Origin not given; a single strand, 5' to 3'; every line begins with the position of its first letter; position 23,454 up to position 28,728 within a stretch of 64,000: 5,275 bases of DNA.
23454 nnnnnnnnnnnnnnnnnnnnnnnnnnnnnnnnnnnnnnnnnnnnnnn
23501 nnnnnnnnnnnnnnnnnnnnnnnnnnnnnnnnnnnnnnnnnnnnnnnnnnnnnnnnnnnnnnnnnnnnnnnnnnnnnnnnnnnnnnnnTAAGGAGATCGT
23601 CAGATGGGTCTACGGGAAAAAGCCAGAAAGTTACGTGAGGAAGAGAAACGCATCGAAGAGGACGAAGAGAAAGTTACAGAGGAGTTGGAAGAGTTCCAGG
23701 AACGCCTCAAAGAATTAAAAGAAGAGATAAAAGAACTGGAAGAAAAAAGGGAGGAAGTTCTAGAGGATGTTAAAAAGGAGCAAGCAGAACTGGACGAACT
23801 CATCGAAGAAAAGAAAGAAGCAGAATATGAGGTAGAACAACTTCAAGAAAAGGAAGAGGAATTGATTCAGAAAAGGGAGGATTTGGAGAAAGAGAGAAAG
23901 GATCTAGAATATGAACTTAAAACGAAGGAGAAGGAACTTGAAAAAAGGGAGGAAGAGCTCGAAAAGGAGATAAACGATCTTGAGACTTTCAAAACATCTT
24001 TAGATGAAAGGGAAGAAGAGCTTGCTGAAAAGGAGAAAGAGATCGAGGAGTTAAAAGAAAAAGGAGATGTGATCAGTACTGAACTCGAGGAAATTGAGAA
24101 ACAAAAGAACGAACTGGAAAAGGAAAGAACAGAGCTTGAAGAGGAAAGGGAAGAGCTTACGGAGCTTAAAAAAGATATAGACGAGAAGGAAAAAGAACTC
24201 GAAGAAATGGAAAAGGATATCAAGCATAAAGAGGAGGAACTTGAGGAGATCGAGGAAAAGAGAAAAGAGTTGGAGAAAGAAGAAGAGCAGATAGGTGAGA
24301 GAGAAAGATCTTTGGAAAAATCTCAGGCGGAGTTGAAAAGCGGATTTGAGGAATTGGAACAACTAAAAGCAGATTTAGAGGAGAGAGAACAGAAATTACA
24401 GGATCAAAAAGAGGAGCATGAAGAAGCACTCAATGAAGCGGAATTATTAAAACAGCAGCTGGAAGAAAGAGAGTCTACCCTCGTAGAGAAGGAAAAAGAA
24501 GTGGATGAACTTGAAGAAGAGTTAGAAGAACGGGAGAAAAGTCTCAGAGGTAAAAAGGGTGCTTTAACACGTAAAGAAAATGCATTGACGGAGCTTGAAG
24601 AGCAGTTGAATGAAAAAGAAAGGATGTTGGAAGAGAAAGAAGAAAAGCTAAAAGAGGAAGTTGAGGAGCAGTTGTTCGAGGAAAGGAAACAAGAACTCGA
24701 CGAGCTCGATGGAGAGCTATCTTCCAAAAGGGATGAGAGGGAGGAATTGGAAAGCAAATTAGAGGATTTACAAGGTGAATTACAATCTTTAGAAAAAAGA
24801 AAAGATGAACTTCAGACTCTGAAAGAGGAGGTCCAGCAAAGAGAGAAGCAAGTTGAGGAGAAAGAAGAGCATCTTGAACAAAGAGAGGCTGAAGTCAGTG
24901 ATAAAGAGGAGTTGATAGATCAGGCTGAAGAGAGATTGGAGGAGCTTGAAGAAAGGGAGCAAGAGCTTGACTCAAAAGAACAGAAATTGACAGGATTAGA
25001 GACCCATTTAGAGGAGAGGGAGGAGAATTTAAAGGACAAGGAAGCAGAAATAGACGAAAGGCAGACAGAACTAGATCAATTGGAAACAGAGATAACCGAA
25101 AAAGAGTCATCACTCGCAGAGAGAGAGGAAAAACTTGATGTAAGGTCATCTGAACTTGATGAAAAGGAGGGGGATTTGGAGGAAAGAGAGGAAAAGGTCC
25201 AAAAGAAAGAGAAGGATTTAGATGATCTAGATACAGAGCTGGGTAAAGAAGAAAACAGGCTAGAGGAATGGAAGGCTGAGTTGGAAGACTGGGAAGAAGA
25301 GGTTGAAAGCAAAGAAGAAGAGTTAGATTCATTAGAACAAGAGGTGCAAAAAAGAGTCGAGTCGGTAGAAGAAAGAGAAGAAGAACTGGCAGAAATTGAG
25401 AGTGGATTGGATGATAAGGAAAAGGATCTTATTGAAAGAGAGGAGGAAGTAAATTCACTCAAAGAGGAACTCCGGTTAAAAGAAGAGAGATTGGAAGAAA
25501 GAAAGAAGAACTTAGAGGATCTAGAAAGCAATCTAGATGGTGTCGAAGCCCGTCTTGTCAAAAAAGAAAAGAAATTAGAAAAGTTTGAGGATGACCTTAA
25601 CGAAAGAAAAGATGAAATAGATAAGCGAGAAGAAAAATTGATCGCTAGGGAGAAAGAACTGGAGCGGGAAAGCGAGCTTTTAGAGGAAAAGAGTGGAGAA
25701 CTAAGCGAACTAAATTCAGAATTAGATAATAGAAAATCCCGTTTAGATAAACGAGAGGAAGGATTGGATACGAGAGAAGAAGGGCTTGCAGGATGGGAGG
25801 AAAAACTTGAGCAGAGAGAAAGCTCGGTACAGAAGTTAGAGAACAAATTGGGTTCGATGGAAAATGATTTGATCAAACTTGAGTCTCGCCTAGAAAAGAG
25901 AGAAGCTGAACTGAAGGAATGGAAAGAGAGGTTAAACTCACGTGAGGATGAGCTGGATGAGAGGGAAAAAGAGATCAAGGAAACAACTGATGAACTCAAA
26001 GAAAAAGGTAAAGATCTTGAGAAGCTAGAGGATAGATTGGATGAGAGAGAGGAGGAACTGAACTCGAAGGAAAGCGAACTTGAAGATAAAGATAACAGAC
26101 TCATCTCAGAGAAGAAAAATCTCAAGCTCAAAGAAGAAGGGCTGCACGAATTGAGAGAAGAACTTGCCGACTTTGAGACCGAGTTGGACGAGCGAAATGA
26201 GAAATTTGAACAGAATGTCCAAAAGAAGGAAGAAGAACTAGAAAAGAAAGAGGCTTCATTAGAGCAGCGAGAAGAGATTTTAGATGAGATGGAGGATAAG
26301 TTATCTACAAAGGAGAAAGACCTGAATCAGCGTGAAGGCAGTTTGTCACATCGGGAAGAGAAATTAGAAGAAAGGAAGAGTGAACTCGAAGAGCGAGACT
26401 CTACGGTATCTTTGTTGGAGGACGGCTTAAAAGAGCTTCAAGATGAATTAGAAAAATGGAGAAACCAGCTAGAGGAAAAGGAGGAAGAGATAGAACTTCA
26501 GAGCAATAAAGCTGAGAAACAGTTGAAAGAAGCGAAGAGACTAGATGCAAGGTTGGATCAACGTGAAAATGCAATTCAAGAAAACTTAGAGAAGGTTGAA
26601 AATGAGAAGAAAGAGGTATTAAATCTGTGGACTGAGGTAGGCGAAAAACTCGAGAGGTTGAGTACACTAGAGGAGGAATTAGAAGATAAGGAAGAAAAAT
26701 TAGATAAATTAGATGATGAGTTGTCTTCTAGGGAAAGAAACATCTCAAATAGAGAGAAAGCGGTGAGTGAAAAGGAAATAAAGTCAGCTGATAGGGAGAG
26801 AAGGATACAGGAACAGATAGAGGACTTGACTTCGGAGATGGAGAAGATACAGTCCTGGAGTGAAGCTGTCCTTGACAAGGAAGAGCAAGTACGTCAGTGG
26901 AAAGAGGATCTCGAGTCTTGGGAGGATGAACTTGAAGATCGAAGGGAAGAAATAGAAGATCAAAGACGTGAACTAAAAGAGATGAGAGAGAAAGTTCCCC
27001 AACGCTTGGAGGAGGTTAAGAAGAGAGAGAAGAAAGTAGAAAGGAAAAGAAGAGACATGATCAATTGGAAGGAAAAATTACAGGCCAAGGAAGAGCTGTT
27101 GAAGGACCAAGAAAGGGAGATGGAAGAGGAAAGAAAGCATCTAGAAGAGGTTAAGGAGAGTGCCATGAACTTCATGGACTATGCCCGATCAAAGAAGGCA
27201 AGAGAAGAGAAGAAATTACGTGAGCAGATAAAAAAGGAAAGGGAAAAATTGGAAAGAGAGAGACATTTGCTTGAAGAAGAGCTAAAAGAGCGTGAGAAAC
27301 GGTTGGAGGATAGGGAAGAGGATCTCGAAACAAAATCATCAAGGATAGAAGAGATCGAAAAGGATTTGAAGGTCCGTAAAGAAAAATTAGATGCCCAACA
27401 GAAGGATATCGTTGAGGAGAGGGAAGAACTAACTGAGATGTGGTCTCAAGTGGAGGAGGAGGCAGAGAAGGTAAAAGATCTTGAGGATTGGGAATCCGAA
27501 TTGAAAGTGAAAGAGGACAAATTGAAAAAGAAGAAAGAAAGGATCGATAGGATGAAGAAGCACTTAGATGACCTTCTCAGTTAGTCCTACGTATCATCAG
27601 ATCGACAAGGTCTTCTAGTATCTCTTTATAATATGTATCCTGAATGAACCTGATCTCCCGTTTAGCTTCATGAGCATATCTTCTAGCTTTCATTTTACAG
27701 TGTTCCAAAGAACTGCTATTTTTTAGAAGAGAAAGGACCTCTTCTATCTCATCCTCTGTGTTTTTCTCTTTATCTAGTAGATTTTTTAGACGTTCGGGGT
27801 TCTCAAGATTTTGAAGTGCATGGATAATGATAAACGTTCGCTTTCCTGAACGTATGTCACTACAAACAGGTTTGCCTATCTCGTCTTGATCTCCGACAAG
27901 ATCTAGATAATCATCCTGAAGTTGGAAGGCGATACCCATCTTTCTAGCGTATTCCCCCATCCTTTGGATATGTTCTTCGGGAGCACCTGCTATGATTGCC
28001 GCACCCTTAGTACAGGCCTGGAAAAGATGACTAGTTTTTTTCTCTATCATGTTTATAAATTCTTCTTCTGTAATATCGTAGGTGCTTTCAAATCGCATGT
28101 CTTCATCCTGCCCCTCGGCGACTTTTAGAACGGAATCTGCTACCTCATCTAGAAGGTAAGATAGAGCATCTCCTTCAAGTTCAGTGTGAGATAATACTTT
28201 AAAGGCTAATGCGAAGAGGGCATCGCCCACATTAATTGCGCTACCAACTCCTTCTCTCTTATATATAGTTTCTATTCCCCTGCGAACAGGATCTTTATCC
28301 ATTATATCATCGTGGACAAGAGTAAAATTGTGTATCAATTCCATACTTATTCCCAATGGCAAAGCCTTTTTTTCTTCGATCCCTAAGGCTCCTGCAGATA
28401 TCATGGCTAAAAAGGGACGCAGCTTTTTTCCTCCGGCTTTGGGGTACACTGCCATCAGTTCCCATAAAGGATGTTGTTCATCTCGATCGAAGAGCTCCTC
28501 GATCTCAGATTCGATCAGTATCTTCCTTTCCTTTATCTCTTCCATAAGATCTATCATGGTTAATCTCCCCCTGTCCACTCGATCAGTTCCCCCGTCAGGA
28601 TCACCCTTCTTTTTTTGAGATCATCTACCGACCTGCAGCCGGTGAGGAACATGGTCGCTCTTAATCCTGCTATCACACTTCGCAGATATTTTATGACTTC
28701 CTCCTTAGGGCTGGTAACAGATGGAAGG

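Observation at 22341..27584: Double-zinc-ribbon protein plus 1326-aa pure coiled-coil protein, in the same reading frame across a single TAA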

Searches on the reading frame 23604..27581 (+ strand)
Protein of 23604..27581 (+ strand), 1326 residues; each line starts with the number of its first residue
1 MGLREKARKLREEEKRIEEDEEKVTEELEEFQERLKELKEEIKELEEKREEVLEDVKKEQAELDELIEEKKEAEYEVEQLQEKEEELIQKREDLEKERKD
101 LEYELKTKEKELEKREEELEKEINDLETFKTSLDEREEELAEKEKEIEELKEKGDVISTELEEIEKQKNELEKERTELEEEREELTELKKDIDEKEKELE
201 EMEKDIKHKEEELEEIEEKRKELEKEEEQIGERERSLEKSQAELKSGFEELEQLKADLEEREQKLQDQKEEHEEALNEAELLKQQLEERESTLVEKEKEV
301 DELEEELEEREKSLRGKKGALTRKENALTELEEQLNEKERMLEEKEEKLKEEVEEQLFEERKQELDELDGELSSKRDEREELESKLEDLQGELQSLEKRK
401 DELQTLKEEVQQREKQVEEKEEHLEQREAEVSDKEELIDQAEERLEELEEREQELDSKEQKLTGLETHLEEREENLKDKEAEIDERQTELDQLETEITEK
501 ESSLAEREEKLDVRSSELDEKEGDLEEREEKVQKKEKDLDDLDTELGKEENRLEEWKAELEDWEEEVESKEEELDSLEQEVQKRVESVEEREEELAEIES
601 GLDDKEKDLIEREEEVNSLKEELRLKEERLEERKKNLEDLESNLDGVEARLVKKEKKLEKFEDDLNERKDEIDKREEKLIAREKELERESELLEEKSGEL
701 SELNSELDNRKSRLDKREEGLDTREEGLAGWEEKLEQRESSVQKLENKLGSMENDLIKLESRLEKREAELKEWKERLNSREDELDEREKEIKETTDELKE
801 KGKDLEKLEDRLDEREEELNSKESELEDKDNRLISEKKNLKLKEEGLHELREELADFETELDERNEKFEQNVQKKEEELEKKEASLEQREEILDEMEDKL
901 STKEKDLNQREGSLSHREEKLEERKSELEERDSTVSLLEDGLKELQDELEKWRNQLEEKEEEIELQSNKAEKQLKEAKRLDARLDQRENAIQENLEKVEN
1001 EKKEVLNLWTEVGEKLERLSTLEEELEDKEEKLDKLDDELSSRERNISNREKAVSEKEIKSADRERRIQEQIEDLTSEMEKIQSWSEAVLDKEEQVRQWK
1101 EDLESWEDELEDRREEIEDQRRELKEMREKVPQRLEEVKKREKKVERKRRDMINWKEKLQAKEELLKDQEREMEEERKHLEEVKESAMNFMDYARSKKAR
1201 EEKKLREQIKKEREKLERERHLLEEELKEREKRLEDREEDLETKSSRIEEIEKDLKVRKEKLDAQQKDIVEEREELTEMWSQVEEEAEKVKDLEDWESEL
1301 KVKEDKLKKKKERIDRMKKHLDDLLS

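Call 3: search_protein_families(library=pfam, proteins=[window:23604-27581:+], max_evalue=0.01)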
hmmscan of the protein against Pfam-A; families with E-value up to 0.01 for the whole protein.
window:23604-27581:+ (1326 aa): 2 families
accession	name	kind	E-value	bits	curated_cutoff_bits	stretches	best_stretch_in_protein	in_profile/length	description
PF12072.13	RNase_Y_N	-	1.9e-25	90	32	4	863-931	64-132/201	RNase Y N-terminal region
PF02601.20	Exonuc_VII_L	-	3e-05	24.1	35.9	0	529-646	146-268/315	Exonuclease VII, large subunit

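Call 4: search_protein_families(library=ncbifam, proteins=[window:23604-27581:+], max_evalue=0.01)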
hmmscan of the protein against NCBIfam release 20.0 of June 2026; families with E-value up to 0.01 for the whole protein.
window:23604-27581:+ (1326 aa): 16 families
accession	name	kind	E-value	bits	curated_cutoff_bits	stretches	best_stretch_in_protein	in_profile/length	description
TIGR02168.1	SMC_prok_B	equivalog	2.9e-50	171.1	567.35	7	453-720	232-499/1181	chromosome segregation protein SMC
TIGR02169.1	SMC_prok_A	equivalog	1.1e-35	122.7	729.4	7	674-954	221-498/1165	chromosome segregation protein SMC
NF045487.1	ASRP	equivalog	2.2e-35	122.3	300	5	359-494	313-449/593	archaea-specific SMC-related protein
TIGR04320.1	Surf_Exclu_PgrA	domain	1.1e-29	103.9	70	6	162-270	252-357/360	SEC10/PgrA surface exclusion domain-containing protein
NF047368.1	collar_FlbB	equivalog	2.1e-24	86.4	110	0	442-502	63-123/193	periplasmic-type flagellar collar protein FlbB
TIGR04523.1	Mplasa_alph_rch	subfamily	5.4e-24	84.1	270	4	590-1186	30-632/745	helix-rich protein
NF038350.1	taxis_HmpF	equivalog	9.7e-20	70.4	200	6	511-711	105-308/553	pilus motility taxis protein HmpF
NF002572.0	PRK02224.1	equivalog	3.9e-18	65.2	1087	2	342-858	189-704/888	DNA double-strand break repair ATPase Rad50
NF003034.1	PRK03918.1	equivalog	3.9e-17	61.5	700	4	110-353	172-414/878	DNA double-strand break repair ATPase Rad50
NF041035.1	Rad50_Halo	equivalog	1e-16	60.6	1000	3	328-746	175-592/883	DNA double-strand break repair ATPase Rad50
TIGR03319.1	RNase_Y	equivalog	2.7e-16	59.2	454.35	3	853-932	52-131/514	ribonuclease Y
NF041034.1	Rad50_Sulf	equivalog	4.8e-13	47.9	1000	2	108-623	189-713/872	DNA double-strand break repair ATPase Rad50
NF047515.1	SpiroCoCo_C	equivalog_domain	1.6e-07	30.8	125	2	339-562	37-253/313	SpiroCoCo family coiled-coil protein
NF041751.2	sbcc_Staph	equivalog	1.9e-07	29.5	920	2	17-644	198-829/1007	exonuclease subunit SbcC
NF045780.1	TrlF_fam_ATP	equivalog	1.1e-06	27.7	350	1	549-801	447-709/944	TrlF family AAA-like ATPase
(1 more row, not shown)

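Call 91: search_protein_families(library=padloc, proteins=[window:23604-27581:+], max_evalue=0.001)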
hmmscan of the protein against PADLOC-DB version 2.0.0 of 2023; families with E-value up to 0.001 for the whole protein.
window:23604-27581:+ (1326 aa): 12 families
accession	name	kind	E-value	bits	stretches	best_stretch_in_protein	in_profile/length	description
PDLC00553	JetC2|JetC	-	1.1e-18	64.7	4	736-978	741-979/1361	DUF3584 domain; MukB-like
PDLC00551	JetC2|JetC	-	6.1e-17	58.8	2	583-836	738-989/1365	DUF3584 domain; MukB-like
PDLC03868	LmuB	-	1.5e-15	54.6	1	685-1005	515-836/1035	-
PDLC00580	JetC3|JetC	-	4.1e-12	43.2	0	1127-1312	656-840/1068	DUF3584 domain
PDLC00550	JetC2|JetC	-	4.8e-12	42.5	2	582-836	731-983/1355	DUF3584 domain; MukB-like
PDLC00581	JetC3|JetC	-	6.7e-12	42.1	2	733-1095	786-1152/1473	DUF3584 domain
PDLC03865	LmuB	-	2.5e-11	40.5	0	14-509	226-743/1007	-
PDLC00582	JetC3|JetC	-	1.5e-10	37.6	1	627-939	783-1098/1472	DUF3584 domain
PDLC00006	DruC1|DruC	-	9.5e-09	32.3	0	328-490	170-330/626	Unknown function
PDLC00518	JetC1|JetC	-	1.7e-06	24.1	0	656-829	282-458/1112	DUF3584 domain; MukB-like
PDLC00519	JetC1|JetC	-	2.6e-05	20.7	0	602-801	279-463/1097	DUF3584 domain; MukB-like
PDLC00512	JetC1|JetC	-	0.0005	16.2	1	105-277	625-795/1123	DUF3584 domain; MukB-like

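Call 103: find_encoding_contigs(protein=window:23604-27581:+, flank=3000, max_places=3)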
Protein window:23604-27581:+ (1326 aa): no gene with exactly this product is on record in the collection.

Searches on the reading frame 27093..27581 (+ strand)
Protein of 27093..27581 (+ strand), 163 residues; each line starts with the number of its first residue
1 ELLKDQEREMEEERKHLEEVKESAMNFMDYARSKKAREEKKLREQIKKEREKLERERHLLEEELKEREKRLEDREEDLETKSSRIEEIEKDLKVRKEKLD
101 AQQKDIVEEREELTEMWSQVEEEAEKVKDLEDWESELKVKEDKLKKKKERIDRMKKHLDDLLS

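Call 90: search_solved_structures(query=window:27093-27581:+, max_evalue=0.01)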
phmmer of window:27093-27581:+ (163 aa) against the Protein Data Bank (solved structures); distinct sequences matched with E-value up to 0.01: 0.

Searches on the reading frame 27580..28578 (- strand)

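Call 3: search_protein_families(library=pfam, proteins=[window:27580-28578:-], max_evalue=0.01)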
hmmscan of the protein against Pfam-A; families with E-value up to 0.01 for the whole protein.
window:27580-28578:- (333 aa): 1 family
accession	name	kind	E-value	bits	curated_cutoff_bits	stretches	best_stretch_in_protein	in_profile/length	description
PF00348.22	polyprenyl_synt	-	2.2e-71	240.5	27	1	40-284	6-250/251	Polyprenyl synthetase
